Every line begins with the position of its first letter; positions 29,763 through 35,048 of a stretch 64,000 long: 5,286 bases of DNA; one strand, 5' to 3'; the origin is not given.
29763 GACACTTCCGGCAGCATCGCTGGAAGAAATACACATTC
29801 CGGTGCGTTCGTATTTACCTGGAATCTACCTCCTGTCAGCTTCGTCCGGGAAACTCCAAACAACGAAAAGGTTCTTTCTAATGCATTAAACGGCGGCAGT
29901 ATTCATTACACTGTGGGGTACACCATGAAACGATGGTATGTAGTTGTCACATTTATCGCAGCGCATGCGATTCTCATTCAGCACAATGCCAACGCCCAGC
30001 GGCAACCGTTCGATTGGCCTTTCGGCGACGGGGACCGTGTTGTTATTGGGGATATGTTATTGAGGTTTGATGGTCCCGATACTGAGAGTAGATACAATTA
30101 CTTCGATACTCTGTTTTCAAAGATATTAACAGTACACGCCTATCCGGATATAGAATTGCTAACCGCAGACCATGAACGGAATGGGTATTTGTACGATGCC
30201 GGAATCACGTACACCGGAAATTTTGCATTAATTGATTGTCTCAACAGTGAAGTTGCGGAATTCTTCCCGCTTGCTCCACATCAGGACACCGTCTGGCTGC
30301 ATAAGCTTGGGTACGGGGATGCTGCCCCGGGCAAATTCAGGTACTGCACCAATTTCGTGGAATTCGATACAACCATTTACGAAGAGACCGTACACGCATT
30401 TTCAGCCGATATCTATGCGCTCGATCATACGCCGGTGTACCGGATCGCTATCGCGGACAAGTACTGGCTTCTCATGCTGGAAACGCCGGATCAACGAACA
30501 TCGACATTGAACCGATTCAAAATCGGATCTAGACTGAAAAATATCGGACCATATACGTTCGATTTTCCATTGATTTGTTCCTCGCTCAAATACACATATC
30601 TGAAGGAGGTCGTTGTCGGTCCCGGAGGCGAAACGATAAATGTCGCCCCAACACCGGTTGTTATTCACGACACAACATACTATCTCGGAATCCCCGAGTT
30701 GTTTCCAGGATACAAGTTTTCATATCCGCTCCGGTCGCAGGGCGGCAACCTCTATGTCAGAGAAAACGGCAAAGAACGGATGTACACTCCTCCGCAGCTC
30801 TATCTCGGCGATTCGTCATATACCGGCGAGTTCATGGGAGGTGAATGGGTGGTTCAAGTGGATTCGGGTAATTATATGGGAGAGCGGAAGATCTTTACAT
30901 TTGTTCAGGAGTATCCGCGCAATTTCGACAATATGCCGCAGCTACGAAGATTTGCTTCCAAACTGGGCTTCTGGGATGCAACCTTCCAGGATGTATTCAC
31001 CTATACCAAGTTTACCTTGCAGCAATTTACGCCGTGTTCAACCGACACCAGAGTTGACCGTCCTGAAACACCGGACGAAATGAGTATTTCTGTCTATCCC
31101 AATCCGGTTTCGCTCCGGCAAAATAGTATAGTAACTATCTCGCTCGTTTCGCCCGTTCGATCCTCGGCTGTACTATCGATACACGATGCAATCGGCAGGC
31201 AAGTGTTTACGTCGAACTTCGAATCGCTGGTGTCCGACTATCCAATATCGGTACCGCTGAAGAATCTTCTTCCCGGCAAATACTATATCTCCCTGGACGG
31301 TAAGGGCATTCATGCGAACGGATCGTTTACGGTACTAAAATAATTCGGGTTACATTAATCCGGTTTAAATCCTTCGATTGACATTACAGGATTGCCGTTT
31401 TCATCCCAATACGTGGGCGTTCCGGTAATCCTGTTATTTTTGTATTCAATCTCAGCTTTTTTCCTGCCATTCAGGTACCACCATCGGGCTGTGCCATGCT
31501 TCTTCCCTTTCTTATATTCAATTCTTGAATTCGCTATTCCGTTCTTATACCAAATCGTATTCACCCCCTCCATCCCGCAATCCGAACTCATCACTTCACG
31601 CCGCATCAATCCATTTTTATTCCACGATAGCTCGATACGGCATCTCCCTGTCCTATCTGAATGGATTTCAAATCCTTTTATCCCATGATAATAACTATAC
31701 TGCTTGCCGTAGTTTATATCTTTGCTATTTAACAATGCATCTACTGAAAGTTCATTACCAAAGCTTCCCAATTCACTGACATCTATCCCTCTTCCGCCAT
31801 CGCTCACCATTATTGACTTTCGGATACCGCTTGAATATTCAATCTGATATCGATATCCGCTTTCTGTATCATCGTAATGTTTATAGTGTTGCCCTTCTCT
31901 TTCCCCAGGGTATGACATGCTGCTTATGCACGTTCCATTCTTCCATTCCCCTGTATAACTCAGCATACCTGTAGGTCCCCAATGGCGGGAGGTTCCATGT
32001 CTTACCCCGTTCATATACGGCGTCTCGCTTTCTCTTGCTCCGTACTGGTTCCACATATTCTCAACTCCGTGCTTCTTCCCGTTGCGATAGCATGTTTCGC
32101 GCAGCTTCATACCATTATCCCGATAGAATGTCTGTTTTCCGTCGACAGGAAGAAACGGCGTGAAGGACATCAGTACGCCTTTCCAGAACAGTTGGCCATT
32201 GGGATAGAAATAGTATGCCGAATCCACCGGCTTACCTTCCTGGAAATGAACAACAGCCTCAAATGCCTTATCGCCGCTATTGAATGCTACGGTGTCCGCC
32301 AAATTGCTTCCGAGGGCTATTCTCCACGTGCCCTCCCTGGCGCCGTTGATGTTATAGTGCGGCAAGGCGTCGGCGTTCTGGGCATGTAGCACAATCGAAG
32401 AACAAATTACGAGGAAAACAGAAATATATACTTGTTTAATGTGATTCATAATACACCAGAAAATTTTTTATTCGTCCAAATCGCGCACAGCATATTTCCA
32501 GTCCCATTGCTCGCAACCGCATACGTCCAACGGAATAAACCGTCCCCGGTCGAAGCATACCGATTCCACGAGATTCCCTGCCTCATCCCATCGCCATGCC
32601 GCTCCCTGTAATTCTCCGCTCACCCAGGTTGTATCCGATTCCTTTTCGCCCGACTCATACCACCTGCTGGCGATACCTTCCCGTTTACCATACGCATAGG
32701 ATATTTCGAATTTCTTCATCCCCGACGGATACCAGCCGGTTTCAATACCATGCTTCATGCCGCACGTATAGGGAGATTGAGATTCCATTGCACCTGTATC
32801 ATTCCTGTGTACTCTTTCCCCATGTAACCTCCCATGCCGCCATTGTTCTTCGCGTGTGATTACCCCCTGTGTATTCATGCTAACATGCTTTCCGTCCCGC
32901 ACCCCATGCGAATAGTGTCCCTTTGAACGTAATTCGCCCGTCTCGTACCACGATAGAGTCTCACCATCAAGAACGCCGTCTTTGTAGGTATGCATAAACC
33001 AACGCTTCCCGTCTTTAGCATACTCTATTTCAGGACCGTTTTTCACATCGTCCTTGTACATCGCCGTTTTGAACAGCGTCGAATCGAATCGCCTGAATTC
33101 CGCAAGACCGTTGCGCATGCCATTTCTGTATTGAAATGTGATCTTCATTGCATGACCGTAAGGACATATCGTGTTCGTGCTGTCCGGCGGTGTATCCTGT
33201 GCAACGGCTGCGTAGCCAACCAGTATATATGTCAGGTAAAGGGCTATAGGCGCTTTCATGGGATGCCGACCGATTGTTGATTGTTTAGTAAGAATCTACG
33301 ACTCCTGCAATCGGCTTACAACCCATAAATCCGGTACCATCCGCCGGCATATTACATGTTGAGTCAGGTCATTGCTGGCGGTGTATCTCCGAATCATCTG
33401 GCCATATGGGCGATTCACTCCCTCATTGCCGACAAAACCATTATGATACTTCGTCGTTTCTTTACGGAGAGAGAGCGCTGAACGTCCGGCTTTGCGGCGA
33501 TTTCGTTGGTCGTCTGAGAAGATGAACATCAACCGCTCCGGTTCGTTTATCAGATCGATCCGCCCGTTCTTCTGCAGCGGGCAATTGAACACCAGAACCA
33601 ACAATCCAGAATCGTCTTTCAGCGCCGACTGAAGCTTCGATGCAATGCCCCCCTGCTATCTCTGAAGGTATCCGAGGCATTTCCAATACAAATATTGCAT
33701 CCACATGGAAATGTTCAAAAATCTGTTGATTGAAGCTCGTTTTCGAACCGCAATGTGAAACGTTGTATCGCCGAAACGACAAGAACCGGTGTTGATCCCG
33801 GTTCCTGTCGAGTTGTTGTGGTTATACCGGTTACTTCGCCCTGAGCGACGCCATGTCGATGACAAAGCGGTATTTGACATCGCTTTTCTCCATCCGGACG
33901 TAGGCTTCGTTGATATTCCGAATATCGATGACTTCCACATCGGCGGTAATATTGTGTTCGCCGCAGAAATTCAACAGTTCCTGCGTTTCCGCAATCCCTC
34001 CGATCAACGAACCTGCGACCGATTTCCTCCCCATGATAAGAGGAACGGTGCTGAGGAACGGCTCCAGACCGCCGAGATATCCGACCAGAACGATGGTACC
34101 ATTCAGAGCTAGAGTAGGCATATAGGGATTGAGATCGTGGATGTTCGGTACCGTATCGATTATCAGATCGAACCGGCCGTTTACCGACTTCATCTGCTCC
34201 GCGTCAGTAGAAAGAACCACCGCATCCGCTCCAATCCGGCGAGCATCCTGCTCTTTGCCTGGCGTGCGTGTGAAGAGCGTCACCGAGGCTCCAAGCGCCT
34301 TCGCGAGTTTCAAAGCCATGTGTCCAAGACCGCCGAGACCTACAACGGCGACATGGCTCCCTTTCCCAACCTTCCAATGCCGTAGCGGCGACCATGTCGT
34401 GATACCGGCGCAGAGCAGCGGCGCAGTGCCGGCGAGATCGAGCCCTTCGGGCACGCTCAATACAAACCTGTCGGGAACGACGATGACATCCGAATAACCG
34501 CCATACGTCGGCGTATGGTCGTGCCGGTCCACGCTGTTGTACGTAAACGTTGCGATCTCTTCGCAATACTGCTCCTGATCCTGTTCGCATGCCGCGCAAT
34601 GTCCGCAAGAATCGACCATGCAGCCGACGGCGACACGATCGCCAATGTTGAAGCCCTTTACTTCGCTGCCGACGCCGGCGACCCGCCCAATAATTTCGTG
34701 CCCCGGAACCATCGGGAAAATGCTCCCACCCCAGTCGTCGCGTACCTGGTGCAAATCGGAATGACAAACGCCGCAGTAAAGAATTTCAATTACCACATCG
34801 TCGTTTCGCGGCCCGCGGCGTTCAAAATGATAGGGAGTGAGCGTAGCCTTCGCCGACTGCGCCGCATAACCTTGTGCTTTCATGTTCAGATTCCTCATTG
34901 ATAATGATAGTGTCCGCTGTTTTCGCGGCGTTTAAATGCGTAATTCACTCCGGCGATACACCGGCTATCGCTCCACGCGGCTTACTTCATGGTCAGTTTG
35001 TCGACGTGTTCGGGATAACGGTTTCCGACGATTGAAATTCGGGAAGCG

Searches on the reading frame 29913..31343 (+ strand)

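Call 13: search_protein_families(library=pfam, proteins=[window:29913-31343:+], max_evalue=0.00001)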
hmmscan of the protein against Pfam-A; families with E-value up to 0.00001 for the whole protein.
window:29913-31343:+ (476 aa): 1 family
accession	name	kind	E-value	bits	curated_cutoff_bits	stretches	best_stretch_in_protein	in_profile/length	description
PF11589.14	DUF3244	-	6.8e-06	26.4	25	0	385-474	7-96/96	Domain of unknown function (DUF3244)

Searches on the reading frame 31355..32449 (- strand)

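Call 73: search_protein_families(library=pfam, proteins=[window:31355-32449:-], max_evalue=0.00001)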
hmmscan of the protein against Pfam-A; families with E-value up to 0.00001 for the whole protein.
window:31355-32449:- (364 aa): 1 family
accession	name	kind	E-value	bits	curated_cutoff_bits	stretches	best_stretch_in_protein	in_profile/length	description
PF07661.19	MORN_2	-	9.5e-10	38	29.6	0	317-338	1-22/22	MORN repeat variant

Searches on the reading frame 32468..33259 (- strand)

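Call 73: search_protein_families(library=pfam, proteins=[window:32468-33259:-], max_evalue=0.00001)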
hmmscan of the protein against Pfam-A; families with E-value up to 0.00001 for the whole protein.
window:32468-33259:- (263 aa): 1 family
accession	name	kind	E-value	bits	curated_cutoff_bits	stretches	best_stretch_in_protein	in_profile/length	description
PF07661.19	MORN_2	-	9.7e-15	53.4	29.6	0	97-117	1-21/22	MORN repeat variant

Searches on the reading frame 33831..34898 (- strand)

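Call 73: search_protein_families(library=pfam, proteins=[window:33831-34898:-], max_evalue=0.00001)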
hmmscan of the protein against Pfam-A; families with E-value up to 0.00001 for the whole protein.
window:33831-34898:- (355 aa): 2 families
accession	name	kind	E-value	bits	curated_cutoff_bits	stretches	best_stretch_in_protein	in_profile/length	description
PF08240.17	ADH_N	-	3.9e-27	95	23.5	1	32-151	2-104/104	Alcohol dehydrogenase GroES-like domain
PF00107.32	ADH_zinc_N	-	4.6e-22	78.8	31.8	1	190-312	1-127/129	Zinc-binding dehydrogenase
